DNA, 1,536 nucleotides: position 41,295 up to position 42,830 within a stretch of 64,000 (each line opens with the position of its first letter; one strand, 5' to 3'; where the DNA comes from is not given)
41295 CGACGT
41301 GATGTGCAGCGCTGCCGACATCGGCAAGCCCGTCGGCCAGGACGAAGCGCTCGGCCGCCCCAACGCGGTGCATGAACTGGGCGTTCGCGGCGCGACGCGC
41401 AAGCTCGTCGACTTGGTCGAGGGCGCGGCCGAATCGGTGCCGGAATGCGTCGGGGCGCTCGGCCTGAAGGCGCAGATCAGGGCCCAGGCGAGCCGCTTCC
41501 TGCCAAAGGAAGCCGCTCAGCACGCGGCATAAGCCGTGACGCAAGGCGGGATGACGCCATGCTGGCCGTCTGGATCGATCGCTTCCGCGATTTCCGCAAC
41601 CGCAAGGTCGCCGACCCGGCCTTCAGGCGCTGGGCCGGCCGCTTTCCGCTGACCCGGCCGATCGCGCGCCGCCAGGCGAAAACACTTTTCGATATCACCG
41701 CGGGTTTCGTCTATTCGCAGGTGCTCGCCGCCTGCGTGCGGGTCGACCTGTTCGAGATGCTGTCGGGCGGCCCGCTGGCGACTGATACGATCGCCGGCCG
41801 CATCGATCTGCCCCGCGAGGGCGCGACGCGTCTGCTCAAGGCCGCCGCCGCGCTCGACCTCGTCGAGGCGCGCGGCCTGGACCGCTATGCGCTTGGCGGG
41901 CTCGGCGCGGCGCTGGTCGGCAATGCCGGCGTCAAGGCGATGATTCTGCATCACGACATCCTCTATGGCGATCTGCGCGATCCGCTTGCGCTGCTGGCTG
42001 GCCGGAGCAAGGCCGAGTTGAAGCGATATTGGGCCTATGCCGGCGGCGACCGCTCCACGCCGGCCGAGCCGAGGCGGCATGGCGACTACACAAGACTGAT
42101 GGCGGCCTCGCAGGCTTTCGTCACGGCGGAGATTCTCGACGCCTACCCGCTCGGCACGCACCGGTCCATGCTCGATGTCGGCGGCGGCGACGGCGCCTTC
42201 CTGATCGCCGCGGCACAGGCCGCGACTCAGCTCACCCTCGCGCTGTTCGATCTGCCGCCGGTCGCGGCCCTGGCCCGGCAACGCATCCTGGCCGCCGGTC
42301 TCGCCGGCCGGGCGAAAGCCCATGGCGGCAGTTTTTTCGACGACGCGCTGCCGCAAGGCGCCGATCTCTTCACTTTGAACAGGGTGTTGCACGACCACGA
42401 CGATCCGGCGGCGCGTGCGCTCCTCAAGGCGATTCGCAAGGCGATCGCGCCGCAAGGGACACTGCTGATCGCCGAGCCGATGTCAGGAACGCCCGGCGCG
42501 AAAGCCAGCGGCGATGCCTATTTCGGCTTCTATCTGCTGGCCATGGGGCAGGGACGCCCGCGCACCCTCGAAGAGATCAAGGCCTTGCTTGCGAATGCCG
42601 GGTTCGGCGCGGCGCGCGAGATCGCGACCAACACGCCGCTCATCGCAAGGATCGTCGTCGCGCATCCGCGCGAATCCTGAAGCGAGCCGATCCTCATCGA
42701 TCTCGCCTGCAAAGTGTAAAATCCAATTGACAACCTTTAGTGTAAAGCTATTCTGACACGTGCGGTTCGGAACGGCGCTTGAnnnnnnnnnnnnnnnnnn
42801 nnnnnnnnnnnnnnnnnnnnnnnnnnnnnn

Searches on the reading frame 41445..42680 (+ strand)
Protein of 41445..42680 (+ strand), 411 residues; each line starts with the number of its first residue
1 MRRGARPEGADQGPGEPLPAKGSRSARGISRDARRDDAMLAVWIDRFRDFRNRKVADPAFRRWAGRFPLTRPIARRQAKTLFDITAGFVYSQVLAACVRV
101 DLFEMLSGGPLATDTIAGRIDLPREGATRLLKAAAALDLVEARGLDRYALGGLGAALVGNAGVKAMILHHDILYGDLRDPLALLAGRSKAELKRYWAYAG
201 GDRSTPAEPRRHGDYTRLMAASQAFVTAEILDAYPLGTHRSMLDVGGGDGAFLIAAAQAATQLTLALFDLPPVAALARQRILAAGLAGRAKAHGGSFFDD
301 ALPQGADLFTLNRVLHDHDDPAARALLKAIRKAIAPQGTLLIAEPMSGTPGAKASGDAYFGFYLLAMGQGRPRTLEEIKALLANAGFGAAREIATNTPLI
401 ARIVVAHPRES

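Call 75: search_protein_families(library=pfam, proteins=[window:41445-42680:+], max_evalue=0.001)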
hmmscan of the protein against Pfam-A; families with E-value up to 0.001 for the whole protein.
window:41445-42680:+ (411 aa): 7 families
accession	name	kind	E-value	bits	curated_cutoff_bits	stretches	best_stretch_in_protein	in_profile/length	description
PF00891.24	Methyltransf_2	-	1.7e-38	132.5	22.3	1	207-387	31-209/210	O-methyltransferase domain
PF13489.12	Methyltransf_23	-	9e-10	39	27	1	229-387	12-159/164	Methyltransferase domain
PF08100.18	Dimerisation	-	1.5e-09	38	25.6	1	79-157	7-90/93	O-methyltransferase dimerisation domain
PF08242.18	Methyltransf_12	-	5.5e-08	33.9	30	1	243-340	1-98/98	Methyltransferase domain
PF13847.12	Methyltransf_31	-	5.9e-06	26.5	27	1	241-346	6-113/145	Methyltransferase domain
PF13649.12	Methyltransf_25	-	1.9e-05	25.7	27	1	243-338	2-97/97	Methyltransferase domain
PF25213.1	HVO_A0261_N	-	0.00027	21.2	35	1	98-158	12-71/86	HVO_A0261 N-terminal domain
